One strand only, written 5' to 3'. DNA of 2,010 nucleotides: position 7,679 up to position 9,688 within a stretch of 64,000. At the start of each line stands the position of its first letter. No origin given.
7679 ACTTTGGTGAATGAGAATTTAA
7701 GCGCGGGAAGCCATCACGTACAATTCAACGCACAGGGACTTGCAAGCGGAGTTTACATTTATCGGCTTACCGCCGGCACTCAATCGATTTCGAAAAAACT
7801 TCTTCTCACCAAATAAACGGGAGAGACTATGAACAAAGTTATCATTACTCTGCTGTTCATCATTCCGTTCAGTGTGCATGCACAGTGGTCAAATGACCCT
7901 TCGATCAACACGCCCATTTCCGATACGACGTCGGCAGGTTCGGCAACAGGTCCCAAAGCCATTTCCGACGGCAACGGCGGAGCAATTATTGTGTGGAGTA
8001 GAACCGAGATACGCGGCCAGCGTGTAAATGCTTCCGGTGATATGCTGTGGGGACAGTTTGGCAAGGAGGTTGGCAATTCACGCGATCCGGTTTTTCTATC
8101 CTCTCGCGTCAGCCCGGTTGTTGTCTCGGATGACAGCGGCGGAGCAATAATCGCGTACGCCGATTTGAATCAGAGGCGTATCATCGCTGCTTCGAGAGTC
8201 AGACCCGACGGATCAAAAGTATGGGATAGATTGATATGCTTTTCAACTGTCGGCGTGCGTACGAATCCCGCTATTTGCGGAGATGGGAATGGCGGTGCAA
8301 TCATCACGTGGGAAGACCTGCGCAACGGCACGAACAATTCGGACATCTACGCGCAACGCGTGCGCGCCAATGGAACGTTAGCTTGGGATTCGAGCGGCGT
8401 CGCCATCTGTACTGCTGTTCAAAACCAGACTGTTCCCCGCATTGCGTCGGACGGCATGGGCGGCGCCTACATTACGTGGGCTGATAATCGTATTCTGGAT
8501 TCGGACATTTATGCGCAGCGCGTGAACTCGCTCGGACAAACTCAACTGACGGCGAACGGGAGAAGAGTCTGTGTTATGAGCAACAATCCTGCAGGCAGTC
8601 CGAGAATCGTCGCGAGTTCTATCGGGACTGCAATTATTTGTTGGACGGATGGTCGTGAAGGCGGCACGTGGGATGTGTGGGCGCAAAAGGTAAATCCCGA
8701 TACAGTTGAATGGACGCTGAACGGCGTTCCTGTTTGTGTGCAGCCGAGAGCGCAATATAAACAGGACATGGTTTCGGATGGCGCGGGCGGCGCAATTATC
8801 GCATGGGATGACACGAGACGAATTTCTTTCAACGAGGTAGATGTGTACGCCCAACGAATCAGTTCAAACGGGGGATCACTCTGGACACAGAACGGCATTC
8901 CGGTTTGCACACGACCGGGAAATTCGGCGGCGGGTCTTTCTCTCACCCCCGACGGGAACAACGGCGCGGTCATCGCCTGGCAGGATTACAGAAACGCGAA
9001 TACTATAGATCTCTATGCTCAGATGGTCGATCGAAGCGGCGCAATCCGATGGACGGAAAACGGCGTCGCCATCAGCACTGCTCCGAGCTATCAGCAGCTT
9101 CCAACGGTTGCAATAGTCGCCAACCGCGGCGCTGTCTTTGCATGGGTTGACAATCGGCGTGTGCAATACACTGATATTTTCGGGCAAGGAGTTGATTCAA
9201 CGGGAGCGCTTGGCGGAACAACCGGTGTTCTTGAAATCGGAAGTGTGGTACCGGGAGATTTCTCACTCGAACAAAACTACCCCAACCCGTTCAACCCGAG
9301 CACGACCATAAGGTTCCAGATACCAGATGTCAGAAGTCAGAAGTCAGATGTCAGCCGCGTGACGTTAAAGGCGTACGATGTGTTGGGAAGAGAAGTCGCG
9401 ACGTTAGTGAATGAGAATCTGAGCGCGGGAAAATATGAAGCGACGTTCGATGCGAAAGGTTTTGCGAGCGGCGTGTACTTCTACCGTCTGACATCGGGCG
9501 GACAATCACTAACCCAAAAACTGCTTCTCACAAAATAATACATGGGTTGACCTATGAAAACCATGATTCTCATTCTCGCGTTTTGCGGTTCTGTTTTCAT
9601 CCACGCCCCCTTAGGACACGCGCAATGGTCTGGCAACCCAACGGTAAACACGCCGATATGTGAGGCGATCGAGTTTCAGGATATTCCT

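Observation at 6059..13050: Four tandem T9SS cargo genes built from an unrecognised ~53-56 aa repeat, eight copies per protein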

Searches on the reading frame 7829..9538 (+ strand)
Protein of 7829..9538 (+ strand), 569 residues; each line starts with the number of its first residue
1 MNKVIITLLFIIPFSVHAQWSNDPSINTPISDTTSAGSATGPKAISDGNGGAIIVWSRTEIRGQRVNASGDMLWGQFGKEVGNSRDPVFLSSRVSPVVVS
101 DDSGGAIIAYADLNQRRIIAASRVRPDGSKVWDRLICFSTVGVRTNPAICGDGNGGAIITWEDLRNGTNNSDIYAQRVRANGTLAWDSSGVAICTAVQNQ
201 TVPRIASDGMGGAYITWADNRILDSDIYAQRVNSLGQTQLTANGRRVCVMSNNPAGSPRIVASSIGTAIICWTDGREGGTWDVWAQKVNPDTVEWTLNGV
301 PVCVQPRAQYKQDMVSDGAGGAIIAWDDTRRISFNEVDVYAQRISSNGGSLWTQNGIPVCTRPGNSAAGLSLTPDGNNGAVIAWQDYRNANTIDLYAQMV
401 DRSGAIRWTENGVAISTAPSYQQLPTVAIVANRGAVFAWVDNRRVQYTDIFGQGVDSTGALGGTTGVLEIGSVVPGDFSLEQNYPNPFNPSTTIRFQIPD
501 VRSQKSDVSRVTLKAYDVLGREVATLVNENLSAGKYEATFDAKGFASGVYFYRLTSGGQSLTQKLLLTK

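Call 3: search_protein_families(library=pfam, proteins=[window:7829-9538:+], max_evalue=1)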
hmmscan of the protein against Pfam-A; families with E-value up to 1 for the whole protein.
window:7829-9538:+ (569 aa): 7 families
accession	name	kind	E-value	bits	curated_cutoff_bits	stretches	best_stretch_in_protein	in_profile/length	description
PF18962.6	Por_Secre_tail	-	3.5e-10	40.5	27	1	484-566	2-74/75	Secretion system C-terminal sorting domain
PF06832.18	BiPBP_C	-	0.0075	16.6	26.8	0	254-312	8-66/90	Penicillin-Binding Protein C-terminus Family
PF13860.13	FlgD_ig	-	0.0076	16.6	27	1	505-551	19-70/79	FlgD Ig-like domain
PF13585.12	CHU_C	-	0.0094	16.5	27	1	506-564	24-81/86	CHU_C Type IX secretion signal domain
PF20608.4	Phage_tube_C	-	0.035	14.9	24.1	1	510-546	37-70/82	Phage tail tube protein C-terminal domain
PF13448.11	DUF4114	-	0.046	15.1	27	0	94-170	7-73/85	Domain of unknown function (DUF4114)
PF09346.15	SMI1_KNR4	-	0.13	13.3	25.4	1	349-391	73-110/125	SMI1 / KNR4 family (SUKH-1)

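Call 4: search_protein_families(library=ncbifam, proteins=[window:7829-9538:+], max_evalue=1)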
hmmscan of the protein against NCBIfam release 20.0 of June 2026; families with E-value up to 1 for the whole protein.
window:7829-9538:+ (569 aa): 8 families
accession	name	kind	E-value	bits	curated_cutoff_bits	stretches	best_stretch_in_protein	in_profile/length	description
TIGR04183.1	Por_Secre_tail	domain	2.1e-10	40.4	23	1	484-566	2-70/72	T9SS type A sorting domain-containing protein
NF038113.1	T9SSA_dep_M36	equivalog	1.1e-06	27.1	885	1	482-567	794-868/869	T9SS-dependent M36 family metallopeptidase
NF052323.1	T9SSA_dep_M6i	equivalog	1.1e-05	23.6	600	1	483-556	960-1026/1043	T9SS-dependent M6-like inactivated metalloprotease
NF053835.1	PDIAV_lipo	equivalog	0.0007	19.1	90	1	146-431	42-323/458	PDIAV motif-containing lipoprotein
NF033707.1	T9SS_sortase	equivalog_domain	0.0052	14.5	420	1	482-555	1000-1076/1095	type IX secretion system sortase PorU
TIGR04275.1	beta_prop_Msarc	repeat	0.037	13.8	85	2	212-229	18-35/40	beta-propeller repeat protein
TIGR01157.1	pufL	equivalog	0.1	12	266.2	1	259-302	5-47/239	photosynthetic reaction center subunit L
NF047807.1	LIC10920_lipo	equivalog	0.4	10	210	0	398-423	113-138/217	LIC10920 family plasminogen-binding lipoprotein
